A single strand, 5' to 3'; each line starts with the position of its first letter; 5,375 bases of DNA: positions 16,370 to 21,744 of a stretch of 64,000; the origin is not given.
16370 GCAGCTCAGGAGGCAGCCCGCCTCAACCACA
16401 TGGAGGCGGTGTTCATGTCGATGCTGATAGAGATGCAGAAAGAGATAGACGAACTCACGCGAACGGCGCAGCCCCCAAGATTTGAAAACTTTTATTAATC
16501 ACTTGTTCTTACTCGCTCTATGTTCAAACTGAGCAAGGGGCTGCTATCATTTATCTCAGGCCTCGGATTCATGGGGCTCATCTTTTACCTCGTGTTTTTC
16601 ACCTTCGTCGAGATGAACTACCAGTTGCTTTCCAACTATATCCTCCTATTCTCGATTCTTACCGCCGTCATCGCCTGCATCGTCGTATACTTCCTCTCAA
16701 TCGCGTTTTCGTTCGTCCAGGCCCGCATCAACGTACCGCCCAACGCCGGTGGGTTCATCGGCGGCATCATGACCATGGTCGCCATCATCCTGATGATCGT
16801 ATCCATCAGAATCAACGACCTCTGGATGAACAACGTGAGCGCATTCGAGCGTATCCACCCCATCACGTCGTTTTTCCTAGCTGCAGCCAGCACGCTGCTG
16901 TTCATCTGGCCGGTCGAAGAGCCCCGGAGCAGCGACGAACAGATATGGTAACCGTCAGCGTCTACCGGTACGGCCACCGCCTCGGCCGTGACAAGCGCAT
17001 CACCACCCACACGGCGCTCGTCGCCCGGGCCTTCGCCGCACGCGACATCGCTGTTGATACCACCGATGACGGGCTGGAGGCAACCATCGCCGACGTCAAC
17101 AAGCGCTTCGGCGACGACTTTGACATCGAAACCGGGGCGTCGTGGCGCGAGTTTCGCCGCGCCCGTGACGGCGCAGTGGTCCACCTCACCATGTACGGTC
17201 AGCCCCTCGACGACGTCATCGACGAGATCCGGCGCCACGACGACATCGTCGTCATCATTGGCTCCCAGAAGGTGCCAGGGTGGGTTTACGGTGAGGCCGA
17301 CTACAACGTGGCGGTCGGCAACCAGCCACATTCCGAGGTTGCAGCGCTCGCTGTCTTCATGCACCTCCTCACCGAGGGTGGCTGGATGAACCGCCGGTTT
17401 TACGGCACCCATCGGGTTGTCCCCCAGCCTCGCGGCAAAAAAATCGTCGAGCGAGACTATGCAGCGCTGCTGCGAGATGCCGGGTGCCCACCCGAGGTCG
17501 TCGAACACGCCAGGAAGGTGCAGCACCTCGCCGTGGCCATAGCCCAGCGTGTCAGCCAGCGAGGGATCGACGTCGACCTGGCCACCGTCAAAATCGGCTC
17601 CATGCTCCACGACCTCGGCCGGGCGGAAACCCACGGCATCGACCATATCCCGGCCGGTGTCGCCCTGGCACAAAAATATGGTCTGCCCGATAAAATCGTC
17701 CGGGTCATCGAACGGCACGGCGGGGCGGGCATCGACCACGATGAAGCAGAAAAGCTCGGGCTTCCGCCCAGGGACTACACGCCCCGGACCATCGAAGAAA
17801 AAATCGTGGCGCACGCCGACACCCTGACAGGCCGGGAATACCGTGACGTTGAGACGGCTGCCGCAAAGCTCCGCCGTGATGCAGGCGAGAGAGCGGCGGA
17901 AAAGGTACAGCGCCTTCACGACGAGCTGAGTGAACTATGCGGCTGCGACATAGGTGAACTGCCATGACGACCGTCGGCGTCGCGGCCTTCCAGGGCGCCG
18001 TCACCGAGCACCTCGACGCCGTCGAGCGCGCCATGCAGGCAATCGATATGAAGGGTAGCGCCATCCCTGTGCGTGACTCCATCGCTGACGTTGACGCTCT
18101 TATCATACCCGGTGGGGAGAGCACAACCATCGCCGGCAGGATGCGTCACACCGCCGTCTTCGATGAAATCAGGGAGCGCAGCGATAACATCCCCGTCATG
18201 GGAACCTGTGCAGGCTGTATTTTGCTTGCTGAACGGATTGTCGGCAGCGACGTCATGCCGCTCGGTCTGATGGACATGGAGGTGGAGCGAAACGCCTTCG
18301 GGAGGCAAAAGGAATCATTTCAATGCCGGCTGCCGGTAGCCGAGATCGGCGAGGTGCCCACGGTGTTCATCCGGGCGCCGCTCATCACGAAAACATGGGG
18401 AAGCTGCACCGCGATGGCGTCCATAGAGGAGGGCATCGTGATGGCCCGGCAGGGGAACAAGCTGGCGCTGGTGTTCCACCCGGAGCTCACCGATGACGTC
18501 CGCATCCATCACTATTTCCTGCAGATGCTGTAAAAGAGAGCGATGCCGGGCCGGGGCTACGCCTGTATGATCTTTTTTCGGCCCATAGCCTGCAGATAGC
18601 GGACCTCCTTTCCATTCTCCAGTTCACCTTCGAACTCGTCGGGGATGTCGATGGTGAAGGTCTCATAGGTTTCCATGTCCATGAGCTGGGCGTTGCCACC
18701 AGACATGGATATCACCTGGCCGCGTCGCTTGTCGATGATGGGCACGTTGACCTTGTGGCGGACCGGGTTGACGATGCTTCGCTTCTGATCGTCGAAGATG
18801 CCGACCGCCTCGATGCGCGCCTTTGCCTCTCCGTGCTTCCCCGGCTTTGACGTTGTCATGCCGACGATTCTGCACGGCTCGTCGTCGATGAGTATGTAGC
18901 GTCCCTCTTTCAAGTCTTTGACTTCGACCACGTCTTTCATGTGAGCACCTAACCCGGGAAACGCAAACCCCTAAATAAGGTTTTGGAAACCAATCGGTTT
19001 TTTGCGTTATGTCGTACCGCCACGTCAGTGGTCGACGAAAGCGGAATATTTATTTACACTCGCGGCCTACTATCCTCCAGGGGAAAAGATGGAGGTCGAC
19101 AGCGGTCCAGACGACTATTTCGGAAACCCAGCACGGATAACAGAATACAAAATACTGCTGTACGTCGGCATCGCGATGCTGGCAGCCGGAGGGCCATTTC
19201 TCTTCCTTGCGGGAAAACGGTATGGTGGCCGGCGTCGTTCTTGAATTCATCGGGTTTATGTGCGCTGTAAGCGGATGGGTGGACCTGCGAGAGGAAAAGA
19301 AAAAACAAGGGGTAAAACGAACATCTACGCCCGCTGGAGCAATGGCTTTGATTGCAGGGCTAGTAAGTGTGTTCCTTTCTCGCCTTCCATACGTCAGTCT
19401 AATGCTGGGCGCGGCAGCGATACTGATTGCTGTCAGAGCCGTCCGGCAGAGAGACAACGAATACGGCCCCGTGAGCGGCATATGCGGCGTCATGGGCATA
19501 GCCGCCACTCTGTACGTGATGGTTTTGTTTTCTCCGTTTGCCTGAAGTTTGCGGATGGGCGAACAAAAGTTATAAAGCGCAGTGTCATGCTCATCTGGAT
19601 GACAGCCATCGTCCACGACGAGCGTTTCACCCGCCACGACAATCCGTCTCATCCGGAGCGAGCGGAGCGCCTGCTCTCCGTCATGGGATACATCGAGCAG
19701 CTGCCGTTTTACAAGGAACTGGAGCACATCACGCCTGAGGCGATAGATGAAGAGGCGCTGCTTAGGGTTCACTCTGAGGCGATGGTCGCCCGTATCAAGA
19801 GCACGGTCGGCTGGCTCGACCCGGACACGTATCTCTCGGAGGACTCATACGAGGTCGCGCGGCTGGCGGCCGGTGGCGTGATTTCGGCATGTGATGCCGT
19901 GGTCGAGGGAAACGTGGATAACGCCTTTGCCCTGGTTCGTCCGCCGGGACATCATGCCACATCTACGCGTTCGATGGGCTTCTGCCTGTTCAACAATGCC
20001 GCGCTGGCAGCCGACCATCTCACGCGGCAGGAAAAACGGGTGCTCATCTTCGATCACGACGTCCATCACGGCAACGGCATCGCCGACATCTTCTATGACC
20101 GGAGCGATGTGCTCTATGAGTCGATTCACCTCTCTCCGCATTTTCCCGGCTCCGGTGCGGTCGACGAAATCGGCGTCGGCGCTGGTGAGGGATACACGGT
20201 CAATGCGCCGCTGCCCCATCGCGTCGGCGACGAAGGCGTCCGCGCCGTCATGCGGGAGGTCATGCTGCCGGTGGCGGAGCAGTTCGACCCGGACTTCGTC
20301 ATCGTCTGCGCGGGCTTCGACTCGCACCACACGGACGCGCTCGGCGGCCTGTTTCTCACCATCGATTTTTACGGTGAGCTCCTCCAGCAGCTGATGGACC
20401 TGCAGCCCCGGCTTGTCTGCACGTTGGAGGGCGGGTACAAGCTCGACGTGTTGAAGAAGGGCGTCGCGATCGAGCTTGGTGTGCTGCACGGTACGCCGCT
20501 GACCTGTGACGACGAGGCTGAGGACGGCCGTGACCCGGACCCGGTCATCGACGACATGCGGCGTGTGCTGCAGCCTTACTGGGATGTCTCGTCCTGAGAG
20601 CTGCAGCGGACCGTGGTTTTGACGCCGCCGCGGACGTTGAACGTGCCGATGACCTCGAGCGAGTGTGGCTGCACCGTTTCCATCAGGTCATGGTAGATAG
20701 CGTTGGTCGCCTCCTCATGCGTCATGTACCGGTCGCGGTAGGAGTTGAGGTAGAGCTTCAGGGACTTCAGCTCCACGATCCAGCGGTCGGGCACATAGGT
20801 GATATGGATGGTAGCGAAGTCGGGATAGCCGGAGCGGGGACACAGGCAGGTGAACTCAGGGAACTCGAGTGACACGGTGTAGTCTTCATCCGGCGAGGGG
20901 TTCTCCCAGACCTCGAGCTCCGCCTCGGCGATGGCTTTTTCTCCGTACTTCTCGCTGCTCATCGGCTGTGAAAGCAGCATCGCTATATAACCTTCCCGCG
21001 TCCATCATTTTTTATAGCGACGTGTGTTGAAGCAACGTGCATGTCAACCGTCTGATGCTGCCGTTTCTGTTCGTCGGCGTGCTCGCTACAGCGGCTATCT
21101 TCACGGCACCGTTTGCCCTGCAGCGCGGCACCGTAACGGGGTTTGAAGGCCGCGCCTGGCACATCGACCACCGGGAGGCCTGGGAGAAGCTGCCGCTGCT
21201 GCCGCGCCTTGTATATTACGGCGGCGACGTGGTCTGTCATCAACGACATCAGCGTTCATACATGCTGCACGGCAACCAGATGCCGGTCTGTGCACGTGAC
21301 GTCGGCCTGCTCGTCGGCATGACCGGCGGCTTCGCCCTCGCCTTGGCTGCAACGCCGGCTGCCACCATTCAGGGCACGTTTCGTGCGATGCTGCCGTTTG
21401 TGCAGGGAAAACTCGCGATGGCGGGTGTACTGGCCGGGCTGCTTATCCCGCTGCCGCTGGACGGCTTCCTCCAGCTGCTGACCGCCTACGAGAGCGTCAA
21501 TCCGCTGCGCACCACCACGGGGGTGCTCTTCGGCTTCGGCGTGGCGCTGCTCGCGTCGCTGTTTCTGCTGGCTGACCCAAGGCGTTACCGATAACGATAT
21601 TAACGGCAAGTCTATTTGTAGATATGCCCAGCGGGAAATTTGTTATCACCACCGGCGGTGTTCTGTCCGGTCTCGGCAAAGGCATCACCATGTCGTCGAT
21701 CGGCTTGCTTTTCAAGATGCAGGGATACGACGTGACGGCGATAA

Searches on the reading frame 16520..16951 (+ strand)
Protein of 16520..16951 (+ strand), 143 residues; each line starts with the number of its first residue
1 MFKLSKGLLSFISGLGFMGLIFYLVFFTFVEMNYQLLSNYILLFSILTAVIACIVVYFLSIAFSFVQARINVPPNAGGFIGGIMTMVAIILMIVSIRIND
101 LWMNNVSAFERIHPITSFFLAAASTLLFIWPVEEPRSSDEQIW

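Call 25: search_protein_families(library=ncbifam, proteins=[window:16520-16951:+], max_evalue=0.01)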
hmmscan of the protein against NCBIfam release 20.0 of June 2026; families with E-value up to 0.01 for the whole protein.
window:16520-16951:+ (143 aa): 2 families
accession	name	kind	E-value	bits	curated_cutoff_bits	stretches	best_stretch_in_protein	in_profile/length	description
NF009224.0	PRK12574.1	equivalog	0.0068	16.8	171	1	47-110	7-69/141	monovalent cation/H+ antiporter subunit B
NF009223.0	PRK12573.1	subfamily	0.0094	16.1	152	1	42-112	6-71/140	Na(+)/H(+) antiporter subunit B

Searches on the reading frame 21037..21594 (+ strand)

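Call 25: search_protein_families(library=ncbifam, proteins=[window:21037-21594:+], max_evalue=0.01)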
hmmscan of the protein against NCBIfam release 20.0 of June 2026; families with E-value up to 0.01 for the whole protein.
window:21037-21594:+ (185 aa): 0 families

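Call 66: search_protein_families(library=pfam, proteins=[window:21037-21594:+], max_evalue=0.001)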
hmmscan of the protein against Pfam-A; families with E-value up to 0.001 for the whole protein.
window:21037-21594:+ (185 aa): 1 family
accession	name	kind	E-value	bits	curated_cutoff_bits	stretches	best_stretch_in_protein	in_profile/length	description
PF09858.14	DUF2085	-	2.7e-23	82.6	25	1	67-171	1-89/90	Predicted membrane protein (DUF2085)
